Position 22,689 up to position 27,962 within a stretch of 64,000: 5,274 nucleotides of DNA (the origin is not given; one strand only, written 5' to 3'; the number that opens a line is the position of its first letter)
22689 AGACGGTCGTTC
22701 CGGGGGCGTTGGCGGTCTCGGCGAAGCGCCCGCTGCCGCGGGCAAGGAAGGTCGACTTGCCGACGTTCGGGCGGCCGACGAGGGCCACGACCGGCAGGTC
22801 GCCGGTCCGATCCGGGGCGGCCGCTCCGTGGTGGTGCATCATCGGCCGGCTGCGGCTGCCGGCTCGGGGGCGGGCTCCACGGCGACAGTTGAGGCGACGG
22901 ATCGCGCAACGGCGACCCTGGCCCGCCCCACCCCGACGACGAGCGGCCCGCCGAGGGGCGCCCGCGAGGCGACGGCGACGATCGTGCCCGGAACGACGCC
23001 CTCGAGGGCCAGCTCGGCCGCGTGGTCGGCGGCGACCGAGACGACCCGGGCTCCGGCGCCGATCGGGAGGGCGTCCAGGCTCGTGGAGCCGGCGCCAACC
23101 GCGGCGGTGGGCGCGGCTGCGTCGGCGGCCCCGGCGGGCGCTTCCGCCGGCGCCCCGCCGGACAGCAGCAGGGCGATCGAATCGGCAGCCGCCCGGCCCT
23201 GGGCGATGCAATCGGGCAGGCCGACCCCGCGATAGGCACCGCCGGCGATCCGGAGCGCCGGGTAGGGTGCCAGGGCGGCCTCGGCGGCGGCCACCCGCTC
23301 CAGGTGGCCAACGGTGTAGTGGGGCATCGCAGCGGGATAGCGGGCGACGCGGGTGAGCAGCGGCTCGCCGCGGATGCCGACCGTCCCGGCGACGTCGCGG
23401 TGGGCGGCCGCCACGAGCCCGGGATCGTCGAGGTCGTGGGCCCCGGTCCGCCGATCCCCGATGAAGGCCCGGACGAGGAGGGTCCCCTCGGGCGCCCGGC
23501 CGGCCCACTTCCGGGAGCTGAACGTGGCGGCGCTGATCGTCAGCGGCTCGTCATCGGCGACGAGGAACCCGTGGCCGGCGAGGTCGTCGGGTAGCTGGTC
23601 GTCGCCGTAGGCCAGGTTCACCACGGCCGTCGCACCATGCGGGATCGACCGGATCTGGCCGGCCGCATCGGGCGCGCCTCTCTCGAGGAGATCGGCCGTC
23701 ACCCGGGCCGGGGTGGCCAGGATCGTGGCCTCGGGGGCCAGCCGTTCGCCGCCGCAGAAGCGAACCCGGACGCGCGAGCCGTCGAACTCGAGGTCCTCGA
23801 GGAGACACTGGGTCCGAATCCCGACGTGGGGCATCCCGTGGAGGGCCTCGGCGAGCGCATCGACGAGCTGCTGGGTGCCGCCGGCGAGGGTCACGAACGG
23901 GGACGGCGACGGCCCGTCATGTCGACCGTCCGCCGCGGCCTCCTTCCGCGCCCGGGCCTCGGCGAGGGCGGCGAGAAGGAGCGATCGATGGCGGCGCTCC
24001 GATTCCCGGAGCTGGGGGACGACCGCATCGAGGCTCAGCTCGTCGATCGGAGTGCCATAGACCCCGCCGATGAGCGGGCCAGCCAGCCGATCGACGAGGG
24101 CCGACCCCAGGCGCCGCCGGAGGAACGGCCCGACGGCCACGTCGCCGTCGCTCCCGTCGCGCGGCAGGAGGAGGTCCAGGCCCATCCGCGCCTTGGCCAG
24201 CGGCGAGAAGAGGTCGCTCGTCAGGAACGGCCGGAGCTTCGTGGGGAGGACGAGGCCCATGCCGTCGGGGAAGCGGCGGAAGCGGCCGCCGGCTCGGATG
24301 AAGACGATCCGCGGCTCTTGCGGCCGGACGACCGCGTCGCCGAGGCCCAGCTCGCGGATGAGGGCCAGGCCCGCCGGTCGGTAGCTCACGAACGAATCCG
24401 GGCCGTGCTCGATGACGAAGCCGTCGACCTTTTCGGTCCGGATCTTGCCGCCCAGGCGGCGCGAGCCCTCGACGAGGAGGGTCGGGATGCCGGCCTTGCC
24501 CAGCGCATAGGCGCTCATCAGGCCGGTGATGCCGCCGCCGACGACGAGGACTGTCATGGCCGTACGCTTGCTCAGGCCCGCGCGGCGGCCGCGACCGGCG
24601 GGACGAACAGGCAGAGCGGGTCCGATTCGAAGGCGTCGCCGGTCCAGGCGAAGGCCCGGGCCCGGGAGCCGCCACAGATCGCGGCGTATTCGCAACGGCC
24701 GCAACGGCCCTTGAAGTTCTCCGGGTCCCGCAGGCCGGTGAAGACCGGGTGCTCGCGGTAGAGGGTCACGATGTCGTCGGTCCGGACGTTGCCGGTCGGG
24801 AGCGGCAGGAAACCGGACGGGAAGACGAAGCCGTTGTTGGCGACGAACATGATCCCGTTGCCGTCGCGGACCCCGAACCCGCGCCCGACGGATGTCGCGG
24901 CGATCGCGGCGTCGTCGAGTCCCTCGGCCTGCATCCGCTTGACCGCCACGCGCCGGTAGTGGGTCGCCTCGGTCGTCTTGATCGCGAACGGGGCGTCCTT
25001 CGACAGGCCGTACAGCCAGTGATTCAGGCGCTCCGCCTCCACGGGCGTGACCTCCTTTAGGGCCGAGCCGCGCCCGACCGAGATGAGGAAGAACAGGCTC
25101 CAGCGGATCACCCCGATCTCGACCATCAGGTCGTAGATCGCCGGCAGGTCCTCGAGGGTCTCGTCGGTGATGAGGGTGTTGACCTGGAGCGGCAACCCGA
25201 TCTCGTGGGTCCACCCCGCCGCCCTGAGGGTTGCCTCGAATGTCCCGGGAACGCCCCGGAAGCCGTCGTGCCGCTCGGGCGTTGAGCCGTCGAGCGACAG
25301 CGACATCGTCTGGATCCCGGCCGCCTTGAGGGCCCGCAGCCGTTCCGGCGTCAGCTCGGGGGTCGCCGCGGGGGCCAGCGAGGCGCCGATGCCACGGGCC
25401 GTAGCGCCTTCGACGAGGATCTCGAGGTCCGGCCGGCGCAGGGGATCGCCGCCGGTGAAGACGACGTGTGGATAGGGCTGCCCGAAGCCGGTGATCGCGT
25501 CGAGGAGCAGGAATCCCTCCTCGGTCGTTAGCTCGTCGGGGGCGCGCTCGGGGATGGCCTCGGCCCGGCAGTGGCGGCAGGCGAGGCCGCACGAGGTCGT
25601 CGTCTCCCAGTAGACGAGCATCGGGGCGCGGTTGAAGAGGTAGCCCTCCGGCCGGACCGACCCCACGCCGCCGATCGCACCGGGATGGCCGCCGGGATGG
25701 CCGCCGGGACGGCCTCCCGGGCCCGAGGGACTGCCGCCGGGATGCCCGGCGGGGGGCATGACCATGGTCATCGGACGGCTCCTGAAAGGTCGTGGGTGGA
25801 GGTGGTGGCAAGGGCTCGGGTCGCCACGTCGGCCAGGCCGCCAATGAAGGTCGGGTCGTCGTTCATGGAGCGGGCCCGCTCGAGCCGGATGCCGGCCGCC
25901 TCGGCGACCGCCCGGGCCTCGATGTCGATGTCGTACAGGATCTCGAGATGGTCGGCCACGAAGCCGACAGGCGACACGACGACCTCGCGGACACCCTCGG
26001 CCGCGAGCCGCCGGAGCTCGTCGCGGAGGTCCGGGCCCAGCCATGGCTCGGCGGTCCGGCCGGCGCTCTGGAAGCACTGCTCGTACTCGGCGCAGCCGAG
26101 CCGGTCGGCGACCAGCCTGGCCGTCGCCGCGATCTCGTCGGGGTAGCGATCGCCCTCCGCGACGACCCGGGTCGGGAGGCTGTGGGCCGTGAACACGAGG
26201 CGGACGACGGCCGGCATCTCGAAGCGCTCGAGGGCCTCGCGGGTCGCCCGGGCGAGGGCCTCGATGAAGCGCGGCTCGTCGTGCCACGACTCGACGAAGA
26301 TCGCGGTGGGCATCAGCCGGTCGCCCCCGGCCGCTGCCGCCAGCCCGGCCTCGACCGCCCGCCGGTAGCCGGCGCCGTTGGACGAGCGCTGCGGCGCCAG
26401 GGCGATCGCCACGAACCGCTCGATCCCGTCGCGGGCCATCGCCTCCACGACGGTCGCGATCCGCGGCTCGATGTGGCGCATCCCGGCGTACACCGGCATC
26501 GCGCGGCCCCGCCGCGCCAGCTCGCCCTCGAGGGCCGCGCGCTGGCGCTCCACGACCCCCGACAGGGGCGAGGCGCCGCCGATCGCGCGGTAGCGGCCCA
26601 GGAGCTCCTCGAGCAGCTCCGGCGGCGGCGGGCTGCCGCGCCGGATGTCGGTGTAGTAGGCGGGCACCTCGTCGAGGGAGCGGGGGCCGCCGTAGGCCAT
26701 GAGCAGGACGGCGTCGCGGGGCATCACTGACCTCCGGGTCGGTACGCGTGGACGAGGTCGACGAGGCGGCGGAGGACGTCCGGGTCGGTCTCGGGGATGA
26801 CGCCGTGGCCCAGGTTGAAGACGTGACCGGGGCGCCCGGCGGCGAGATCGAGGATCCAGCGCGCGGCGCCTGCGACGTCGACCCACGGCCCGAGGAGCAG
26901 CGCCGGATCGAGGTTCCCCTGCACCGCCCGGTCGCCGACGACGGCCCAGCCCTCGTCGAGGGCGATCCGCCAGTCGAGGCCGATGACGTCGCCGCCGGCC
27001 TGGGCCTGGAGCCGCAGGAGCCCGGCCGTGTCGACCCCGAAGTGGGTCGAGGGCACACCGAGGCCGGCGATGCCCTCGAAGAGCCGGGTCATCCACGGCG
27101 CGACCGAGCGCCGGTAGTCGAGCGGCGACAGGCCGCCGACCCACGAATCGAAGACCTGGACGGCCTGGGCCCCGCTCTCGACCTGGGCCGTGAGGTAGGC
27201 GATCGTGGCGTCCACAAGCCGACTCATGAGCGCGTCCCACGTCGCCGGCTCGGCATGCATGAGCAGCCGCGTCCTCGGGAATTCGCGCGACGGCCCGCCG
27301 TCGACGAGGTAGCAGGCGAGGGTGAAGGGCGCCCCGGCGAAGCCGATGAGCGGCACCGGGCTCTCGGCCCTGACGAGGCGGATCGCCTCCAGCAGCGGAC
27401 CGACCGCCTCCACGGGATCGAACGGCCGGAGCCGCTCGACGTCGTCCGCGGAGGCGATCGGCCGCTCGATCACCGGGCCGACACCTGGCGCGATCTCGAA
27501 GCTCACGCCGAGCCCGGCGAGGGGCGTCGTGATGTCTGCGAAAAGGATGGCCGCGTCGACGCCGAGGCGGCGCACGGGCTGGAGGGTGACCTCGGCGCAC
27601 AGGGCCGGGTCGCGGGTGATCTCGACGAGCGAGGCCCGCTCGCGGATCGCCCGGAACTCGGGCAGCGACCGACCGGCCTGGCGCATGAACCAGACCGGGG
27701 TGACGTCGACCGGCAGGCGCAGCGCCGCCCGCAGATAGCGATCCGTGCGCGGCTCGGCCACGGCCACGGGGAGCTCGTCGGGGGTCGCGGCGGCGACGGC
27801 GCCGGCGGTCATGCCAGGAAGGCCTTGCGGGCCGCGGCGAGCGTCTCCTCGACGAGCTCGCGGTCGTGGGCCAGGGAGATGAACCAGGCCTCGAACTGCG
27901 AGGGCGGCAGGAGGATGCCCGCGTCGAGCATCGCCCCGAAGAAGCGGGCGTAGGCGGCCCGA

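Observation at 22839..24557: In-frame fusion of the heme-pathway oxidase CgoX/HemY with a FeoA domain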

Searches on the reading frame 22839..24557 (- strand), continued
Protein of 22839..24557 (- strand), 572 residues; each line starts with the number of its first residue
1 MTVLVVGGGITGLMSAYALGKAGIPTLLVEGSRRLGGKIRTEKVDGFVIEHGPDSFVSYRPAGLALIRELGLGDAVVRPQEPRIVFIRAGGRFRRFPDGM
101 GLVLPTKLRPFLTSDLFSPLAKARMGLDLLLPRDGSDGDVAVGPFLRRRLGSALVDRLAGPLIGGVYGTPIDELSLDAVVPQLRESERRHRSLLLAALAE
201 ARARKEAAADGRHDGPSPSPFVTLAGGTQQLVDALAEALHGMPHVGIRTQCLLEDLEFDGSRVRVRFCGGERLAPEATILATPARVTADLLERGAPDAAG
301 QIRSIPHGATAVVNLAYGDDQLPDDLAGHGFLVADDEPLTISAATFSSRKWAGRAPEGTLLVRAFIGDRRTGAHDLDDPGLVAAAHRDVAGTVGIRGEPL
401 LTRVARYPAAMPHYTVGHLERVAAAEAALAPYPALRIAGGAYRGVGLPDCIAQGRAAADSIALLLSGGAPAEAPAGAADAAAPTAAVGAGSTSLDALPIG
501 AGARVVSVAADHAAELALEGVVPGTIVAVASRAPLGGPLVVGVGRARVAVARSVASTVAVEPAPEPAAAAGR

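Call 60: fold_search(model_id=the predicted structure, library=pdb)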
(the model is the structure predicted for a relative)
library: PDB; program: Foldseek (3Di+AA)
matches with E <= 10: 1980; with E <= 0.001: 992
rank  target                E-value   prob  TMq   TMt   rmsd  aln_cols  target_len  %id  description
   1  9a78_B                1.1e-47  1.00  0.74  0.90   2.5       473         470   32  Integrative model of SYFB-CGOX by crosslinking MS and deep learning (released 2024-09-18)
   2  2ive_B                8.7e-41  1.00  0.72  0.91   3.1       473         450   32  Structure of protoporphyrinogen oxidase from Myxococcus xanthus (released 2006-10-17)
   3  2ivd_B                1.2e-40  1.00  0.72  0.91   2.9       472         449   33  Structure of protoporphyrinogen oxidase from Myxococcus xanthus with acifluorfen (released 2006-10-17)
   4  2ive_A                4.5e-40  1.00  0.72  0.90   3.1       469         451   33  Structure of protoporphyrinogen oxidase from Myxococcus xanthus (released 2006-10-17)
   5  2ivd_A                1.7e-39  1.00  0.72  0.91   3.1       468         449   33  Structure of protoporphyrinogen oxidase from Myxococcus xanthus with acifluorfen (released 2006-10-17)
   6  3lov                  1.8e-38  1.00  0.68  0.85   3.4       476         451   31  Crystal structure of Putative protoporphyrinogen oxidase (YP_001813199.1) from Exiguobacterium sp. 255-15 at 2.06 A reso (released 2010-02-23)
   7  3i6d_B                1.6e-37  1.00  0.66  0.89   3.3       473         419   29  Crystal structure of PPO from bacillus subtilis with AF (released 2009-12-08)
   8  3i6d_A                5.0e-37  1.00  0.65  0.89   3.4       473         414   28  Crystal structure of PPO from bacillus subtilis with AF (released 2009-12-08)
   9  3nks                  4.6e-34  1.00  0.69  0.84   3.8       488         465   28  Structure of human protoporphyrinogen IX oxidase (released 2011-04-20)
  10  4ivm                  5.4e-34  1.00  0.68  0.83   3.6       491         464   28  Structure of human protoporphyrinogen IX oxidase(R59G) (released 2013-03-06)
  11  4ivo                  1.7e-33  1.00  0.69  0.84   3.7       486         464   28  Structure of human protoporphyrinogen IX oxidase(R59Q) (released 2013-03-06)
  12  1sez_A                3.2e-29  1.00  0.68  0.82   4.2       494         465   22  Crystal Structure of Protoporphyrinogen IX Oxidase (released 2004-04-13)
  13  5mog_A                9.7e-22  1.00  0.59  0.72   5.2       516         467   15  Oryza sativa phytoene desaturase inhibited by norflurazon (released 2017-07-12)
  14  5mog_E                3.2e-21  1.00  0.59  0.72   5.2       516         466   15  Oryza sativa phytoene desaturase inhibited by norflurazon (released 2017-07-12)
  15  5mog_C                3.2e-21  1.00  0.59  0.71   5.2       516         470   15  Oryza sativa phytoene desaturase inhibited by norflurazon (released 2017-07-12)
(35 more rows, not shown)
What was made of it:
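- On HemY-type protoporphyrinogen/coproporphyrinogen oxidase (Pfam PF01593; TIGR00562): The best Foldseek matches are CgoX and PPO structures, with TM normalised to the target of 0.89-0.91 (call 60).
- Closest known: CgoX/HemY of the coproporphyrin-dependent pathway. Different: Characterised CgoX and PgoX enzymes end after the oxidase domain (419-470 residues in the PDB matches, call 60).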

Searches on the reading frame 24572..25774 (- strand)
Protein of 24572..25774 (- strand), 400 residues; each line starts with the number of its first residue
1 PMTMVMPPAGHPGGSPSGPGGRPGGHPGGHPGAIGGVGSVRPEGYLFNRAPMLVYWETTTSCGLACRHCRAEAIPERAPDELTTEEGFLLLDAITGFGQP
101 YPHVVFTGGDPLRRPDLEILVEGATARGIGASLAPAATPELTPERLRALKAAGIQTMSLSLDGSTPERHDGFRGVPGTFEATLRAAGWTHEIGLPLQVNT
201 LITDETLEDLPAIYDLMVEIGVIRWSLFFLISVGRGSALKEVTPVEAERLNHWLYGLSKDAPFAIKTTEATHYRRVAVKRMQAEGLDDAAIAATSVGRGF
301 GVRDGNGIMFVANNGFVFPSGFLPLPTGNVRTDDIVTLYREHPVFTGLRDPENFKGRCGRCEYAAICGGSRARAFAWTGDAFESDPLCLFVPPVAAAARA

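Call 13: search_protein_families(library=ncbifam, proteins=[window:24572-25700:-], max_evalue=0.00001)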
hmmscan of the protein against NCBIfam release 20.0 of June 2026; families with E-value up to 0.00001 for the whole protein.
window:24572-25700:- (376 aa): 0 families

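Call 35: search_protein_families(library=ncbifam, proteins=[window:24572-25774:-], max_evalue=0.001)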
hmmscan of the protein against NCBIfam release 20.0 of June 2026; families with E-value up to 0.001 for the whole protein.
window:24572-25774:- (400 aa): 39 families (the best 25 are shown)
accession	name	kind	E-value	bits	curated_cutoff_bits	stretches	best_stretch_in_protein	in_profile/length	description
TIGR04053.2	TIGR04053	equivalog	3.9e-137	457.4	395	1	47-392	3-366/366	TIGR04053 family radical SAM/SPASM domain-containing protein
TIGR04545.1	rSAM_ahbD_hemeb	equivalog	8.9e-87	291.6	500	1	53-392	1-339/339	heme b synthase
TIGR04055.1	rSAM_NirJ2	equivalog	4.6e-54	184.1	500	1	53-390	1-324/326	putative heme d1 biosynthesis radical SAM protein NirJ2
TIGR04347.1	pseudo_SAM_Halo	equivalog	4.4e-48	164.5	525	2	53-243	39-225/390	TIGR04347 family pseudo-SAM/SPASM protein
TIGR04546.1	rSAM_ahbC_deAc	equivalog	3.2e-41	141.4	650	1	53-389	40-384/390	12,18-didecarboxysiroheme deacetylase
TIGR04054.1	rSAM_NirJ1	equivalog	7.4e-41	140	650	1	44-389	29-381/387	putative heme d1 biosynthesis radical SAM protein NirJ1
TIGR04051.1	rSAM_NirJ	equivalog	4.6e-40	137.7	515.45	1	53-389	3-347/354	heme d1 biosynthesis radical SAM protein NirJ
TIGR02109.1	PQQ_syn_pqqE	equivalog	9.2e-30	103.8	381.35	2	50-222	5-174/358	pyrroloquinoline quinone biosynthesis protein PqqE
TIGR03913.1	rad_SAM_trio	equivalog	4.3e-29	101.2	591.75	1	50-235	17-197/477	GDL motif peptide-associated radical SAM/SPASM maturase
TIGR04133.1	rSAM_w_lipo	hypoth_equivalog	7.8e-29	100.7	425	1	54-242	26-214/350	TIGR04133 family radical SAM/SPASM protein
TIGR04303.1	GeoRSP_rSAM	equivalog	2.5e-28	99.6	400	1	49-388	2-324/325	GeoRSP system radical SAM/SPASM protein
TIGR03962.1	mycofact_rSAM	equivalog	2.1e-27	96.2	265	1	49-390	9-333/339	mycofactocin radical SAM maturase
NF045574.1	sacti_mat_StsB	exception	9.4e-26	90.7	625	1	52-380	96-405/466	StsB family radical SAM/SPASM domain sactipeptide maturase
TIGR04103.1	rSAM_nif11_3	equivalog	2.8e-22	78.9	725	1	55-242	8-190/412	nif11-class peptide radical SAM maturase 3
TIGR04340.1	rSAM_ACGX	hypoth_equivalog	1.4e-21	77.1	400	1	55-388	6-337/341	radical SAM/SPASM domain protein, ACGX system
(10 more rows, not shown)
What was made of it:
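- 24572..25771 (-): Radical SAM/SPASM protein of the TIGR04053 family, related to AhbD, between cpfC and hemY. It is a candidate O2-independent coproheme decarboxylase. The next best match is the heme b synthase AhbD at 292 bits (call 35).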

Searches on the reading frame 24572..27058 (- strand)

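Call 11: search_protein_families(library=pfam, proteins=[window:24572-27058:-], max_evalue=0.001)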
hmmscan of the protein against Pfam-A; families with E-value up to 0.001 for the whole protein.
window:24572-27058:- (828 aa): 1 family
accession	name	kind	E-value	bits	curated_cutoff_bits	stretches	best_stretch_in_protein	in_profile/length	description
PF04055.27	Radical_SAM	-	4.8e-19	69.6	29.5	1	485-644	2-165/166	Radical SAM superfamily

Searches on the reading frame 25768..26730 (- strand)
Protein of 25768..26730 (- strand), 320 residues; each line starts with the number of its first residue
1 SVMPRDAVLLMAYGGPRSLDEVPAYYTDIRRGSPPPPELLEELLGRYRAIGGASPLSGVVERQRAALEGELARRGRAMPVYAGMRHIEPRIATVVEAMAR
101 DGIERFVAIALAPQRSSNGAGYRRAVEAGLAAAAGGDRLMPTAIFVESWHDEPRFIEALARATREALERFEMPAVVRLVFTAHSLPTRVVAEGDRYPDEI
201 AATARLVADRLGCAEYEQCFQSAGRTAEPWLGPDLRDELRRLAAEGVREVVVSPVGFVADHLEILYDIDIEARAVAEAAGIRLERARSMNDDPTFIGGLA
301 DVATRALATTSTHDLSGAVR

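Call 13: search_protein_families(library=ncbifam, proteins=[window:25768-26730:-], max_evalue=0.00001)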
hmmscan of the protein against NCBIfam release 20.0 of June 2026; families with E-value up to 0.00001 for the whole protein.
window:25768-26730:- (320 aa): 3 families
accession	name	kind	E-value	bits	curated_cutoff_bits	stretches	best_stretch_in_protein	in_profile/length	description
NF009095.0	PRK12435.1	subfamily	3.9e-73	246.3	455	1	8-307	7-307/311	ferrochelatase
TIGR00109.1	hemH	equivalog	1e-64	219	124.6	1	4-304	4-318/322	ferrochelatase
NF000689.1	PRK00035.2-1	equivalog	1.4e-64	218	408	1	6-303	3-307/311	ferrochelatase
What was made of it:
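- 25768..26727 (-): cpfC/hemH, ferrochelatase. TIGR00109 scores 219 bits, above its cut-off of 124.6 (call 13).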

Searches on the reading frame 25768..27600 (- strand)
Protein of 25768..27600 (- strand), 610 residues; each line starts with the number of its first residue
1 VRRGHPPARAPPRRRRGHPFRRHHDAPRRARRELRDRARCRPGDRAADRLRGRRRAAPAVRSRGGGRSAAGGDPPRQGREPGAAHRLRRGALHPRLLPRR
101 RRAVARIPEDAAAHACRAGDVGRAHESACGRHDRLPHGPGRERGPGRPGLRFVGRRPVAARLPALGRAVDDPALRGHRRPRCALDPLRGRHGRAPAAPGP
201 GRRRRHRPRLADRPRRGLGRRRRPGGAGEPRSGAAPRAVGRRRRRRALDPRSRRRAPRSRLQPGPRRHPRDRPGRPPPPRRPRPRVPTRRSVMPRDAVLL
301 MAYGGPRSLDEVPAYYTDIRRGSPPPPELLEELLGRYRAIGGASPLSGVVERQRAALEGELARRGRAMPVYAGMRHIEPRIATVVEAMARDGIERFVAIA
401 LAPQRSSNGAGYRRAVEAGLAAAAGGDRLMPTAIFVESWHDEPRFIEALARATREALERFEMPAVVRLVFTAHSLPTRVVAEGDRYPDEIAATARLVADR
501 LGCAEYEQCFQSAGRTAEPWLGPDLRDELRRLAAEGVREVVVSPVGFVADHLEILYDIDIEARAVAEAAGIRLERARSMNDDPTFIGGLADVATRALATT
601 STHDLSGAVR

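Call 11: search_protein_families(library=pfam, proteins=[window:25768-27600:-], max_evalue=0.001)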
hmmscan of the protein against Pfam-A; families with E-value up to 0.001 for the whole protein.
window:25768-27600:- (610 aa): 1 family
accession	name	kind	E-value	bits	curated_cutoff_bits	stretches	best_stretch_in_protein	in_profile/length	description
PF00762.24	Ferrochelatase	-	1.6e-79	267.6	27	1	296-595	2-315/317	Ferrochelatase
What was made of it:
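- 25768..26727 (-): Pfam Ferrochelatase E 1.6e-79 (call 11).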

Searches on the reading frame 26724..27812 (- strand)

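Call 35: search_protein_families(library=ncbifam, proteins=[window:26724-27812:-], max_evalue=0.001)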
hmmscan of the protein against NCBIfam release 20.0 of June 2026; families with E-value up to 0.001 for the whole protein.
window:26724-27812:- (362 aa): 5 families
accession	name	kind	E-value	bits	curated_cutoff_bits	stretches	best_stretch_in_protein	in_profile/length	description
TIGR01464.1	hemE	equivalog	2.4e-112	375.3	302.95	1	26-355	2-337/338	uroporphyrinogen decarboxylase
TIGR01463.1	mtaA_cmuA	subfamily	6.3e-15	55.3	235.4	1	25-318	8-303/340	MtaA/CmuA family methyltransferase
NF004889.0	PRK06252.1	subfamily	1.6e-12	47.1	244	1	64-355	45-334/340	methylcobalamin:coenzyme M methyltransferase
NF041608.1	methylcob_mtaseMtbA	equivalog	2.6e-12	46.5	600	1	113-355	96-335/339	methylcobamide:CoM methyltransferase MtbA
NF040654.1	MtaA_Meth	equivalog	6.8e-08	31.8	400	1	116-304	96-284/337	methylcobamide:CoM methyltransferase MtaA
